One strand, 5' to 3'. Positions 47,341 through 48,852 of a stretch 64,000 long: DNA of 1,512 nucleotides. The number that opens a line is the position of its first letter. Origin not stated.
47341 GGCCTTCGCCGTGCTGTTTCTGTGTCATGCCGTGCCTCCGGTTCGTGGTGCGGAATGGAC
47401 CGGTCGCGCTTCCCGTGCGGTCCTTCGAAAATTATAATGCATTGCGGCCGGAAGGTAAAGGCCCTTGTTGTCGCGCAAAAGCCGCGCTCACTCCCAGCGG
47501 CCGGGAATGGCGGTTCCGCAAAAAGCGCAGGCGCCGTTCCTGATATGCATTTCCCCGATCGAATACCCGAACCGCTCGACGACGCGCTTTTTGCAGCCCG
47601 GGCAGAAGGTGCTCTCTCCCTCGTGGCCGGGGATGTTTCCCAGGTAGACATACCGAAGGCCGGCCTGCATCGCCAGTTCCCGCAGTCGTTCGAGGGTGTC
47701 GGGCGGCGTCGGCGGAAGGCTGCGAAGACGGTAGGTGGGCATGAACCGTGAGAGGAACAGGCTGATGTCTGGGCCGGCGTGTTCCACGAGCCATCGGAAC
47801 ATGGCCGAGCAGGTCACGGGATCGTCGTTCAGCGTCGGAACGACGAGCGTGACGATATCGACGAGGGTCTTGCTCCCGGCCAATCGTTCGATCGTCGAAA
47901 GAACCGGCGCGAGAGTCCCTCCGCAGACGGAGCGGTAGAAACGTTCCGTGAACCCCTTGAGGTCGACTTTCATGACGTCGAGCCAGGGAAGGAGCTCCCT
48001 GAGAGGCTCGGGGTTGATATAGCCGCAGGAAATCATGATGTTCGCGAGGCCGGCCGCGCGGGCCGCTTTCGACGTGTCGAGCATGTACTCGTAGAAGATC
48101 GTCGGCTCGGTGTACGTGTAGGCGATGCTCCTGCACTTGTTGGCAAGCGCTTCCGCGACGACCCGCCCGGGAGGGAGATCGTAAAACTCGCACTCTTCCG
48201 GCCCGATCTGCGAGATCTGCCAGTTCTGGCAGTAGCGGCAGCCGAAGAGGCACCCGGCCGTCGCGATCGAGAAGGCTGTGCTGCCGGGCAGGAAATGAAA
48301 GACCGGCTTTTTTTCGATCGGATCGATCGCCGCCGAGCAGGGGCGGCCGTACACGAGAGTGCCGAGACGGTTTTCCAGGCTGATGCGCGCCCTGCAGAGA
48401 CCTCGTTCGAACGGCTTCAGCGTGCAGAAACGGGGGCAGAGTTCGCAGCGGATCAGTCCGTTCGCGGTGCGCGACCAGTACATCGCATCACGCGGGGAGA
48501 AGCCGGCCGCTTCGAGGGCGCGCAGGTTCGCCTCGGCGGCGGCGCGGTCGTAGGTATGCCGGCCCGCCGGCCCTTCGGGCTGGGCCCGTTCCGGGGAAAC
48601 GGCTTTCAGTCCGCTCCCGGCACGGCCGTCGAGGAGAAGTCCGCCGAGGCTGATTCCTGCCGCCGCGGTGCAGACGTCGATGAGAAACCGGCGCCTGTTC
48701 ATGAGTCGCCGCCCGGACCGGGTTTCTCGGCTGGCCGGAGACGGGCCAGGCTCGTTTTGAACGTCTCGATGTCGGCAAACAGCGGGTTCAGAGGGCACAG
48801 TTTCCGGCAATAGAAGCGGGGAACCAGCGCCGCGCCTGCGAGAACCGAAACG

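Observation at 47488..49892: Twin-arginine-signal radical SAM enzyme translationally coupled to a NosR/NapH-like FMN-binding polyferredoxin membrane protein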

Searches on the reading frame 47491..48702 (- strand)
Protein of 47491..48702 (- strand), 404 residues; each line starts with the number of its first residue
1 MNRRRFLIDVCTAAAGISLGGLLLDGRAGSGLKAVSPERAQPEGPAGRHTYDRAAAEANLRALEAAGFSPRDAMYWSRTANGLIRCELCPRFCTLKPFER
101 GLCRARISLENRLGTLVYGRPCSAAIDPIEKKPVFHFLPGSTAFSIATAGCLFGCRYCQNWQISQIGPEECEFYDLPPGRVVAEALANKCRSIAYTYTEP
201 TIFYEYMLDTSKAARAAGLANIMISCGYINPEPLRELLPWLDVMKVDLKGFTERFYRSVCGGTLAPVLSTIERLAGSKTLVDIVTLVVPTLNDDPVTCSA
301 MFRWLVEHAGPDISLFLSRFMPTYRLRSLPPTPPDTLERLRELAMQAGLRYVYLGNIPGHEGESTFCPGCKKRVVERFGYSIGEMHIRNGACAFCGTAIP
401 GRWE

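Call 6: search_protein_families(library=pfam, proteins=[window:47491-48702:-], max_evalue=0.01)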
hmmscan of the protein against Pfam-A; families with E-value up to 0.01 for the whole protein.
window:47491-48702:- (404 aa): 1 family
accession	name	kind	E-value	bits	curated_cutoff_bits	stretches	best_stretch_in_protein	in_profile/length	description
PF04055.27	Radical_SAM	-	8.9e-16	58.9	29.5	1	147-295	3-158/166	Radical SAM superfamily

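Call 7: search_protein_families(library=ncbifam, proteins=[window:47491-48702:-], max_evalue=0.01)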
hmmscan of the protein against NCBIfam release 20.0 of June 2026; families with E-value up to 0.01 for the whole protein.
window:47491-48702:- (404 aa): 12 families
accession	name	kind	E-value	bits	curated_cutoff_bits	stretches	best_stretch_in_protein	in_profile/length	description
TIGR04337.1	AmmeMemoSam_rS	hypoth_equivalog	1.7e-104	349.5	220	1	74-404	2-334/349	AmmeMemoRadiSam system radical SAM enzyme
TIGR02493.1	PFLA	equivalog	5e-11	42.4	231.75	1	144-297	18-175/235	pyruvate formate-lyase-activating protein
TIGR04041.1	activase_YjjW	hypoth_equivalog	5.1e-11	42.5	250.2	1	198-321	117-239/276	YjjW family glycine radical enzyme activase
TIGR02495.1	NrdG2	equivalog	2.3e-09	36.8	131.15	1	139-295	14-171/193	anaerobic ribonucleoside-triphosphate reductase activating protein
TIGR02494.1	PFLE_PFLC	subfamily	4.3e-09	36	174.35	1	199-307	133-241/293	glycyl-radical enzyme activating protein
TIGR04003.1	rSAM_BssD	equivalog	3e-08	33.2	496.45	1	195-309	133-248/314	[benzylsuccinate synthase]-activating enzyme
NF048010.1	SfplDhtActHpsHDes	equivalog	3.2e-06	26.2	430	1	198-308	140-252/298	(2S)-3-sulfopropanediol dehydratase activating enzyme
NF048008.1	SfplDhtActHpfHKleb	equivalog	0.00022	20.7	500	1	198-309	135-246/308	(2S)-3-sulfopropanediol dehydratase activating enzyme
TIGR04395.1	cutC_activ_rSAM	equivalog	0.00029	20.2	360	1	201-308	141-248/309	choline TMA-lyase-activating enzyme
NF008356.0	PRK11145.1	equivalog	0.00055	19.3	375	1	144-297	23-180/246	pyruvate formate lyase 1-activating protein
NF043069.1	T4HPD_activ_SAM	equivalog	0.00093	18.6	425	1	197-307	131-241/299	trans-4-hydroxy-L-proline dehydratase activase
NF033719.1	ind_deCO2_activ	equivalog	0.0015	17.9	425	1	196-301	136-241/302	indoleacetate decarboxylase activase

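Call 8: find_homologous_proteins(query=window:47491-48702:-, max_evalue=1e-10)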
Query window:47491-48702:- (404 aa): 7884 proteins with E <= 1e-10 among 8000 candidates; the best 120 are listed.
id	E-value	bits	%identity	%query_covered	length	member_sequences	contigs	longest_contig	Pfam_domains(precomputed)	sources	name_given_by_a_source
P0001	4.0e-279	943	100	100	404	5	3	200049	PF04055.28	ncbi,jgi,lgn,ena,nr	ncbi:MAG TPA: AmmeMemoRadiSam system radical SAM enzyme [Candidatus Ozemobacteraceae bacterium]|nr:A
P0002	3.2e-250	848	89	100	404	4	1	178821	PF04055.28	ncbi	-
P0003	1.3e-242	823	86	100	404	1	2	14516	PF04055.28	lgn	-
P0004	3.1e-223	759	81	100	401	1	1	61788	PF04055.28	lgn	-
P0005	1.8e-211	721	76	100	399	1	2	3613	PF04055.28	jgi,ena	-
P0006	7.7e-192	656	82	83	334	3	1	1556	PF04055.28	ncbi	ncbi:MAG TPA: AmmeMemoRadiSam system radical SAM enzyme, partial [Candidatus Ozemobacteraceae bacter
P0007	6.4e-180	617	66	100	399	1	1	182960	PF04055.28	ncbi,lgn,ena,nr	ncbi:MAG: AmmeMemoRadiSam system radical SAM enzyme [Candidatus Riflebacteria bacterium]|nr:AmmeMemo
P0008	4.1e-178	611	63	100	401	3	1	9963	PF04055.28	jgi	jgi:pyruvate formate lyase activating enzyme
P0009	2.9e-175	601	64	100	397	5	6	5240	PF04055.28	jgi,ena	-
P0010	2.9e-173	595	62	100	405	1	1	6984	PF04055.28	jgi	-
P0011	2.4e-172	592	64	100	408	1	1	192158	PF04055.28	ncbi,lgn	-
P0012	1.3e-169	583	60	100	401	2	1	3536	PF04055.28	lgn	-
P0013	2.5e-169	582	63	100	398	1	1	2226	PF04055.28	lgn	-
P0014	4.0e-168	578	62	99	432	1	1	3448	PF04055.28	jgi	-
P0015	3.1e-167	575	60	100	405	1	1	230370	PF04055.28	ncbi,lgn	ncbi:MAG: AmmeMemoRadiSam system radical SAM enzyme [Candidatus Ozemobacteraceae bacterium]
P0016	6.9e-167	574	59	100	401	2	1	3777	PF04055.28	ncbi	-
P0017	1.7e-166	572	63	100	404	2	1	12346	PF04055.28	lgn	-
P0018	5.9e-165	567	60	100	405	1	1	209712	PF04055.28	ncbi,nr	ncbi:MAG: AmmeMemoRadiSam system radical SAM enzyme [Candidatus Riflebacteria bacterium]|nr:AmmeMemo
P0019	1.3e-164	566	61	100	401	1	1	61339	PF04055.28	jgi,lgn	jgi:pyruvate formate lyase activating enzyme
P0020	2.1e-164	565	67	88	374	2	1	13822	PF04055.28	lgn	-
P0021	1.3e-161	556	60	100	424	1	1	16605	PF04055.28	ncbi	-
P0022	2.5e-161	555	60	100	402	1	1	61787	PF04055.28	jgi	jgi:pyruvate formate lyase activating enzyme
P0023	7.4e-153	527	55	100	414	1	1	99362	PF04055.28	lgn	-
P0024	4.1e-139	482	58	86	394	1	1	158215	PF04055.28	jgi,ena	-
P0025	3.0e-136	473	57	85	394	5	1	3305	PF04055.28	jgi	-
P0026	4.6e-129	449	54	89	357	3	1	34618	PF04055.28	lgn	-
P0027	1.4e-127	444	54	83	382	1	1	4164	PF04055.28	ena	-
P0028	1.3e-126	441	56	80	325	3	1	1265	PF04055.28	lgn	-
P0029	1.9e-126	440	53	88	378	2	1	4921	PF04055.28,PF13353.12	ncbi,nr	ncbi:MAG TPA: AmmeMemoRadiSam system radical SAM enzyme [bacterium (Candidatus Stahlbacteria)]|nr:Am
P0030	8.7e-126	438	55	86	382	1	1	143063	PF04055.28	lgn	-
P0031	1.2e-125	438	55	84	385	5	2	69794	PF04055.28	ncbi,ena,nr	ncbi:AmmeMemoRadiSam system radical SAM enzyme [candidate division WOR-3 bacterium]|nr:AmmeMemoRadiS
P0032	2.0e-125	437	51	87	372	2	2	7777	PF04055.28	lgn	-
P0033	2.6e-125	437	51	87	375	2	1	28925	PF04055.28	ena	-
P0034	5.1e-125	436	54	82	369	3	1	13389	PF04055.28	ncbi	-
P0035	3.9e-124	433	50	100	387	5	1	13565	PF04055.28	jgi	-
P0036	5.1e-124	432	54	84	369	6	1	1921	PF04055.28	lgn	-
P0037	6.4e-124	432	56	82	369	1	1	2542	PF04055.28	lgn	-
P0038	9.3e-124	432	56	79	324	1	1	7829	PF04055.28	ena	-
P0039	1.2e-123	431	56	79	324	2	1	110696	PF04055.28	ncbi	-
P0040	1.3e-123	431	56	79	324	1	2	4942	PF04055.28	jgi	-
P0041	1.5e-123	431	55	83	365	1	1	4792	PF04055.28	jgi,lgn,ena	-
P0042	2.0e-123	431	56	79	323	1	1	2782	PF04055.28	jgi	-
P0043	2.3e-123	430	56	79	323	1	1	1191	PF04055.28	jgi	jgi:pyruvate formate lyase activating enzyme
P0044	2.7e-123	430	53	83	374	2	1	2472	PF04055.28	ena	-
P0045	3.7e-123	430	52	89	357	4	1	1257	PF04055.28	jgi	jgi:pyruvate formate lyase activating enzyme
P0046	4.2e-123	429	53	85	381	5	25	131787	PF04055.28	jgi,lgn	jgi:pyruvate formate lyase activating enzyme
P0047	5.8e-123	429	56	79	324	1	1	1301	PF04055.28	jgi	jgi:pyruvate formate lyase activating enzyme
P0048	6.0e-123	429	51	87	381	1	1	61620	PF04055.28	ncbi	ncbi:MAG: AmmeMemoRadiSam system radical SAM enzyme [Candidatus Rifleibacteriota bacterium]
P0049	9.0e-123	428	57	79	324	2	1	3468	PF04055.28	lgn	-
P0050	1.1e-122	428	54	83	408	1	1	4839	PF04055.28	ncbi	-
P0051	1.1e-122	428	56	79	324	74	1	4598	PF04055.28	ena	-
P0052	1.1e-122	428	50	87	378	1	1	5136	PF04055.28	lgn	-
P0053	1.2e-122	428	52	85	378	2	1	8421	PF04055.28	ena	-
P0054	1.4e-122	428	53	85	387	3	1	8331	PF04055.28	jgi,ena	-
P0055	1.4e-122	428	48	100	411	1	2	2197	PF04055.28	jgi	jgi:pyruvate formate lyase activating enzyme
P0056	1.8e-122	427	56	79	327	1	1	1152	PF04055.28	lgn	-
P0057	1.9e-122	427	55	79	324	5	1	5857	PF04055.28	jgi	jgi:pyruvate formate lyase activating enzyme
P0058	2.0e-122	427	52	86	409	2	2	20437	PF04055.28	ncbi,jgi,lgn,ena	-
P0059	2.1e-122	427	53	89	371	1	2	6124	PF04055.28,PF13353.12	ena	-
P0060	2.3e-122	427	47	100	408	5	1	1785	PF04055.28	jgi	jgi:pyruvate formate lyase activating enzyme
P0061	2.5e-122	427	56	79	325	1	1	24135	PF04055.28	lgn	-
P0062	3.4e-122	426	55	79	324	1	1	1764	PF04055.28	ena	-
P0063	3.6e-122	426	53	85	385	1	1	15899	PF04055.28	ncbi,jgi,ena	-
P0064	3.8e-122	426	56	79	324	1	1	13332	PF04055.28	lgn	-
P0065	3.9e-122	426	56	79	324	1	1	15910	PF04055.28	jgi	jgi:pyruvate formate lyase activating enzyme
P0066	4.2e-122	426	53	83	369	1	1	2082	PF04055.28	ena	-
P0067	4.3e-122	426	52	84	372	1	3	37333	PF04055.28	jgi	jgi:pyruvate formate lyase activating enzyme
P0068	5.8e-122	426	55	79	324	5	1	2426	PF04055.28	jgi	jgi:pyruvate formate lyase activating enzyme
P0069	6.0e-122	426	55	79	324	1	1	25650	PF04055.28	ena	-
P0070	6.6e-122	425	56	79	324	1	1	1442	PF04055.28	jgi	jgi:pyruvate formate lyase activating enzyme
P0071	8.4e-122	425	53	82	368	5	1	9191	PF04055.28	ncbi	ncbi:MAG: AmmeMemoRadiSam system radical SAM enzyme [Candidatus Rifleibacteriota bacterium]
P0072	9.0e-122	425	47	100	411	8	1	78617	PF04055.28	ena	-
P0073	1.0e-121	425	55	83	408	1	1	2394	PF04055.28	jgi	jgi:pyruvate formate lyase activating enzyme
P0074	1.1e-121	425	55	79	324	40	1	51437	PF04055.28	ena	-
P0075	1.3e-121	425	48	96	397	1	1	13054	PF04055.28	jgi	jgi:pyruvate formate lyase activating enzyme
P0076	1.6e-121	424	55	79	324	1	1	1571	PF04055.28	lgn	-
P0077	1.6e-121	424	54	79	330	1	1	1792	PF04055.28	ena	-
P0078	1.7e-121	424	51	85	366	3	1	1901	PF04055.28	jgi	jgi:pyruvate formate lyase activating enzyme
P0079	2.0e-121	424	57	79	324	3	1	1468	PF04055.28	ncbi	-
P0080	2.1e-121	424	52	84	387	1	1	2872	PF04055.28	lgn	-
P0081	2.4e-121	424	51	88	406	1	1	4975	PF04055.28,PF13353.12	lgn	-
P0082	2.4e-121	424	55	79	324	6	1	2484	PF04055.28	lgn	-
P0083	2.9e-121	423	49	100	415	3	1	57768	PF04055.28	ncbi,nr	ncbi:MAG: AmmeMemoRadiSam system radical SAM enzyme [Anaerolineae bacterium]|nr:AmmeMemoRadiSam syst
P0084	3.1e-121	423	56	79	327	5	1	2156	PF04055.28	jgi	-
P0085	3.2e-121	423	55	79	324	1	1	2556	PF04055.28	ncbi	-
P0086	3.7e-121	423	53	81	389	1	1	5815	PF04055.28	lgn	-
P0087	3.8e-121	423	55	79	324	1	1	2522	PF04055.28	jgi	jgi:pyruvate formate lyase activating enzyme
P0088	4.6e-121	423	54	81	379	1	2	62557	PF04055.28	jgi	jgi:pyruvate formate lyase activating enzyme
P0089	4.7e-121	423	51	85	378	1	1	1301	PF04055.28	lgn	-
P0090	5.3e-121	423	55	79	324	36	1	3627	PF04055.28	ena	-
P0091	5.5e-121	422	54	83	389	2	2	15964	PF04055.28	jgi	jgi:pyruvate formate lyase activating enzyme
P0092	5.9e-121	422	55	79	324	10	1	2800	PF04055.28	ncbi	-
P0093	6.9e-121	422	53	80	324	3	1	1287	PF04055.28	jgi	jgi:pyruvate formate lyase activating enzyme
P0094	7.0e-121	422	55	79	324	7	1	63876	PF04055.28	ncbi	-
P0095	7.5e-121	422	54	79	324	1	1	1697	PF04055.28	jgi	jgi:pyruvate formate lyase activating enzyme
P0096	7.5e-121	422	54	79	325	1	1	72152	PF04055.28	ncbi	-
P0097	7.6e-121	422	54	79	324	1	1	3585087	PF04055.28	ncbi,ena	-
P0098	7.7e-121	422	53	80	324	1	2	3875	PF04055.28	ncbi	-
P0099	8.2e-121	422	51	87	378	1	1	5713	PF04055.28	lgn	-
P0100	8.3e-121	422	55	79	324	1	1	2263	PF04055.28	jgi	-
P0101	8.3e-121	422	51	85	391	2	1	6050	PF04055.28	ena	-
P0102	9.1e-121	422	52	83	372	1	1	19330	PF04055.28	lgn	-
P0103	9.1e-121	422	55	79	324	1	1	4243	PF04055.28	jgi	-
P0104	9.4e-121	422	53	87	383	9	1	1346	PF04055.28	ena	-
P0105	1.0e-120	422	54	82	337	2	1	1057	PF04055.28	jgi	jgi:pyruvate formate lyase activating enzyme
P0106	1.2e-120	421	51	85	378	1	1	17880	PF04055.28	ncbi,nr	ncbi:MAG: AmmeMemoRadiSam system radical SAM enzyme [Candidatus Margulisbacteria bacterium]|nr:AmmeM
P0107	1.2e-120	421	52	85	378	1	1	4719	PF04055.28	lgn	-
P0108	1.4e-120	421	54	83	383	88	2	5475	PF04055.28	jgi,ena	jgi:pyruvate formate lyase activating enzyme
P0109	1.5e-120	421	53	83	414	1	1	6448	PF04055.28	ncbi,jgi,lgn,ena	-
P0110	1.7e-120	421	55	79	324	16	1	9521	PF04055.28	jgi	-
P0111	1.8e-120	421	52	87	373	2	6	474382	PF04055.28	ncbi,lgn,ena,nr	ncbi:MAG TPA: AmmeMemoRadiSam system radical SAM enzyme [Candidatus Aminicenantes bacterium]|nr:Amme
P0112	1.9e-120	421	56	79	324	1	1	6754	PF04055.28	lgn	-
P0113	2.0e-120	421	52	87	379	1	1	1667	PF04055.28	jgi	jgi:pyruvate formate lyase activating enzyme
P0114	2.1e-120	421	52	87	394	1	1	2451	PF04055.28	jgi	jgi:pyruvate formate lyase activating enzyme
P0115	2.2e-120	420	54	83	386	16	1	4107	PF04055.28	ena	-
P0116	2.3e-120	420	54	79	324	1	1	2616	PF04055.28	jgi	-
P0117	2.5e-120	420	54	79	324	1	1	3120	PF04055.28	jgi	jgi:pyruvate formate lyase activating enzyme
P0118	2.5e-120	420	49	86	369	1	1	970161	PF04055.28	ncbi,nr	ncbi:MAG: AmmeMemoRadiSam system radical SAM enzyme [Elusimicrobia bacterium]|nr:AmmeMemoRadiSam sys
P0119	2.6e-120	420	55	79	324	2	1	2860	PF04055.28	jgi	jgi:pyruvate formate lyase activating enzyme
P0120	2.6e-120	420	51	83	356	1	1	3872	PF04055.28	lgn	-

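Call 10: find_encoding_contigs(protein=P0001, flank=10000, max_places=3)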
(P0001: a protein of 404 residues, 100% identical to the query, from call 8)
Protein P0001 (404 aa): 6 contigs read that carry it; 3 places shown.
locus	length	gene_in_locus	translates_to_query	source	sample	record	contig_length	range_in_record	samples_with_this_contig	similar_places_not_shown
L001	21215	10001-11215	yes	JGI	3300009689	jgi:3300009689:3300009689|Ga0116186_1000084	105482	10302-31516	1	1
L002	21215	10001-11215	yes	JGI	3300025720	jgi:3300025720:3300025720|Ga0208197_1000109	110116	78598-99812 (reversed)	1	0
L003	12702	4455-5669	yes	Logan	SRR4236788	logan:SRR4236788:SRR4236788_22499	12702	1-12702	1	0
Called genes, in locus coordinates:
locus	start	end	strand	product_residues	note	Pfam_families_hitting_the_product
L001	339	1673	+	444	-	PF03068:PAD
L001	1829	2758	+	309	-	PF02737:3HCDH_N, PF00725:3HCDH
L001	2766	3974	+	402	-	PF00871:Acetate_kinase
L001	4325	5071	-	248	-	PF01261:AP_endonuc_2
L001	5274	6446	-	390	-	PF08308:PEGA (faint), PF03781:FGE-sulfatase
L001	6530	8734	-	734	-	PF00514:Arm (faint), PF13646:HEAT_2 (weak), PF13646:HEAT_2, PF25062:ARM_TT21_N (weak), PF13432:TPR_16, PF12895:ANAPC3, PF13371:TPR_9 (weak), PF13432:TPR_16 (weak), +21 more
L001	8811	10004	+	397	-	PF04205:FMN_bind, PF12801:Fer4_5 (faint)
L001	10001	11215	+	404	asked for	PF04055:Radical_SAM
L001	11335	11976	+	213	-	PF07879:PHB_acc_N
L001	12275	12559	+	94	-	-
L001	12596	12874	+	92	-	-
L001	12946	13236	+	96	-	-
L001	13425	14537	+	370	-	PF07167:PhaC_N, PF00561:Abhydrolase_1, PF12146:Hydrolase_4 (weak)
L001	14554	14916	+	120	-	PF09712:PHA_synth_III_E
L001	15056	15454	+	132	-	-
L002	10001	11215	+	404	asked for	PF04055:Radical_SAM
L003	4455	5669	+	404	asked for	PF04055:Radical_SAM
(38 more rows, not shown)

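Call 19: find_related_loci(query=A1, collection=genome_contigs, flank=8000)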
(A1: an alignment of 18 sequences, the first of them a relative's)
Query A1 (404 aa) in genome_contigs; peptide patterns used: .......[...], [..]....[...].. (x = any residue, [..] = any of these).
600 stretches matched a pattern (row limit reached: there are more); 595 encode a relative of the query (tblastn E <= 1e-3); the best 80 are kept; 80 distinct loci.
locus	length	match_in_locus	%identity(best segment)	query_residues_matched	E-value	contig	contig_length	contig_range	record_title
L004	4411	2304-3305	52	71-404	1e-123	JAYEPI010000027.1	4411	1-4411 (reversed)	MAG: Candidatus Omnitrophota bacterium isolate MAG005 MAG005_27, whole genome shotgun sequence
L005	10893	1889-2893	52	70-403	2e-119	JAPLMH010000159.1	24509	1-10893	MAG: Candidatus Omnitrophota bacterium isolate LacPavin_0920_WC70_MAG_48_9 LacPavin_0920_WC70_scaffold_243739, whole gen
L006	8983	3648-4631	50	75-403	1e-118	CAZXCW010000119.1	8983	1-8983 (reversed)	MAG TPA_asm: uncultured Nitrospiraceae bacterium isolate SRP323688_co1_259 genome assembly, contig: NODE_11415_length_89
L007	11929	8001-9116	47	1-403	1e-117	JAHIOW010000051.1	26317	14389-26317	MAG: Candidatus Omnitrophota bacterium isolate KR13_S3.mb.28 KR13_S3.mb.28_k141_404972, whole genome shotgun sequence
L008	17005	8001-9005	50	70-404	6e-113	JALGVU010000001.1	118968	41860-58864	MAG: bacterium isolate Meg19_46_Bin_182 Meg19_46_Bin_182_scaffold_10, whole genome shotgun sequence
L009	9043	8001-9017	47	66-404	3e-112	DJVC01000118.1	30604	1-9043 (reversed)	MAG TPA_asm: bacterium UBP3_UBA6266 isolate UBA6266 UBA6266_contig_156615, whole genome shotgun sequence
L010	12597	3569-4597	45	61-403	2e-112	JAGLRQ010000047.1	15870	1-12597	MAG: Candidatus Auribacterota bacterium isolate RS_9_21 ROV157_9.bin.21.fa_47, whole genome shotgun sequence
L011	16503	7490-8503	47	66-403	7e-112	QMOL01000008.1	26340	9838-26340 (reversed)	MAG: Chlamydiae bacterium isolate B51_G9 B51_Guay9_scaffold_00756, whole genome shotgun sequence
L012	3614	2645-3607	53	84-404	2e-113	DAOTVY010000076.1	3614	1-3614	MAG TPA_asm: Chloroflexia bacterium isolate H111_92 k127_571494, whole genome shotgun sequence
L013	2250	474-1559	47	71-404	6e-116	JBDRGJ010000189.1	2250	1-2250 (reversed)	MAG: bacterium isolate MEGAHIT-group-1.427 k141_13671815, whole genome shotgun sequence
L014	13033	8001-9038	47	59-403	9e-110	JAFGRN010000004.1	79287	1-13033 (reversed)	MAG: Candidatus Omnitrophota bacterium isolate Zod_Metabat.83 k87_613390, whole genome shotgun sequence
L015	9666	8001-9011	49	68-404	6e-110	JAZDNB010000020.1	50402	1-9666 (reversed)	MAG: Candidatus Omnitrophota bacterium isolate MEGAHIT-group-0.689 k141_4760228, whole genome shotgun sequence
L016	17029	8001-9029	48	62-404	6e-110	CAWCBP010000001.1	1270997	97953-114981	MAG: uncultured delta proteobacterium isolate MFD03899.bin.1.233 genome assembly, contig: contig_13312, whole genome sho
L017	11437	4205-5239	47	59-403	1e-109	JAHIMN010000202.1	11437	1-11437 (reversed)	MAG: Verrucomicrobia bacterium isolate KR13_N2.mb.73 KR13_N2.mb.73_k141_263808, whole genome shotgun sequence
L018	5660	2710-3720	49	67-403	1e-109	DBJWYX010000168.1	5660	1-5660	MAG TPA_asm: Candidatus Wunengus sp. YC64 NODE_6114_length_5660_cov_4.853524, whole genome shotgun sequence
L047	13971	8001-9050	46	58-404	2e-104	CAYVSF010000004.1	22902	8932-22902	MAG TPA_asm: uncultured Bacteroidales bacterium isolate binchicken_co13_200 genome assembly, contig: NODE_2969_length_22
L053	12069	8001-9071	45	54-403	1e-102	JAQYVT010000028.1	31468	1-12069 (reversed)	MAG: Desulfobacterales bacterium isolate SF_100_bin76 SF_100_bin.76.orig_100_contig-145_2665, whole genome shotgun seque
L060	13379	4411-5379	46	84-404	1e-100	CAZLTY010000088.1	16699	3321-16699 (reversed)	MAG TPA_asm: uncultured Pirellulales bacterium isolate binchicken_co142_456 genome assembly, contig: NODE_10022_length_1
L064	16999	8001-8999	46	72-404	1e-99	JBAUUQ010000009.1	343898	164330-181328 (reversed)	MAG: Terriglobales bacterium isolate MFD05931_ilm_asm_bin20 k127_75414, whole genome shotgun sequence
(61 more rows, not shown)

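Call 37: search_solved_structures(query=window:47491-48702:-, max_evalue=0.001)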
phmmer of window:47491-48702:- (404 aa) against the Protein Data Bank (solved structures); distinct sequences matched with E-value up to 0.001: 2.
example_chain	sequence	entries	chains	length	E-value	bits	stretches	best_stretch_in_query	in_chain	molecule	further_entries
3c8f_A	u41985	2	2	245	1.7e-05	27.1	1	147-302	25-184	Pyruvate formate-lyase 1-activating enzyme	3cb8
8fo0_A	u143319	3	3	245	0.00024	23.3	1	147-298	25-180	Pyruvate formate-lyase 1-activating enzyme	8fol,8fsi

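Call 43: find_encoding_contigs(protein=P0007, flank=6000, max_places=1)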
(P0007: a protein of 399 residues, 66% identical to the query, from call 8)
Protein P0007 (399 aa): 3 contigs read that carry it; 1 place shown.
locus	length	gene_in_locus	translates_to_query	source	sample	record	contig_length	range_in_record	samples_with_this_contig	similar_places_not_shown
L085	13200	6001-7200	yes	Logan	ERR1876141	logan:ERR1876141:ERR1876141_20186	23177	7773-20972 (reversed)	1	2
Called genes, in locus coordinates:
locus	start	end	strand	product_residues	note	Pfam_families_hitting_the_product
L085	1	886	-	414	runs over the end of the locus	PF08308:PEGA (weak), PF03781:FGE-sulfatase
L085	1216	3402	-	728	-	PF00514:Arm (faint), PF01602:Adaptin_N (faint), PF02985:HEAT (faint), PF12717:Cnd1 (faint), PF13646:HEAT_2, PF12895:ANAPC3, PF13424:TPR_12 (weak), PF13432:TPR_16, +12 more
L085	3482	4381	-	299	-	-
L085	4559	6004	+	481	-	-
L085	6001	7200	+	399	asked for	PF04055:Radical_SAM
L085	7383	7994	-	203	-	-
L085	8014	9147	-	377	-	PF28479:At4g13230 (faint), PF01476:LysM, PF01832:Glucosaminidase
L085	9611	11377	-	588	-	PF00155:Aminotran_1_2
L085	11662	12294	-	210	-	PF00881:Nitroreductase, PF14512:TM1586_NiRdase (faint)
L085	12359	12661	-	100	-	-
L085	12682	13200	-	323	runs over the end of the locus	-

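Call 44: find_encoding_contigs(protein=P0015, flank=6000, max_places=1)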
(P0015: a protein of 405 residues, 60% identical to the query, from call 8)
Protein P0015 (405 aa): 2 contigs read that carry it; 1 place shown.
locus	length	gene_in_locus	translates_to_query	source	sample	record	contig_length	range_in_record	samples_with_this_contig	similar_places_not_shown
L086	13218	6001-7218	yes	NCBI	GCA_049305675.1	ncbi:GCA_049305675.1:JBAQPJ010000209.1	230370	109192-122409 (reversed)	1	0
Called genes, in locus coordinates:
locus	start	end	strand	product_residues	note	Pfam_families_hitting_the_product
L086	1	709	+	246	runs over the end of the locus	-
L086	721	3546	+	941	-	PF00672:HAMP, PF07228:SpoIIE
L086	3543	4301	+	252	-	PF00657:Lipase_GDSL (weak), PF13472:Lipase_GDSL_2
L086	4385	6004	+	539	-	PF04205:FMN_bind, PF12801:Fer4_5 (weak)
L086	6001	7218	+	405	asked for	PF04055:Radical_SAM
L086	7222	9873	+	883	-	PF00884:Sulfatase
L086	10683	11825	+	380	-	-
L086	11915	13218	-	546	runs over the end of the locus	-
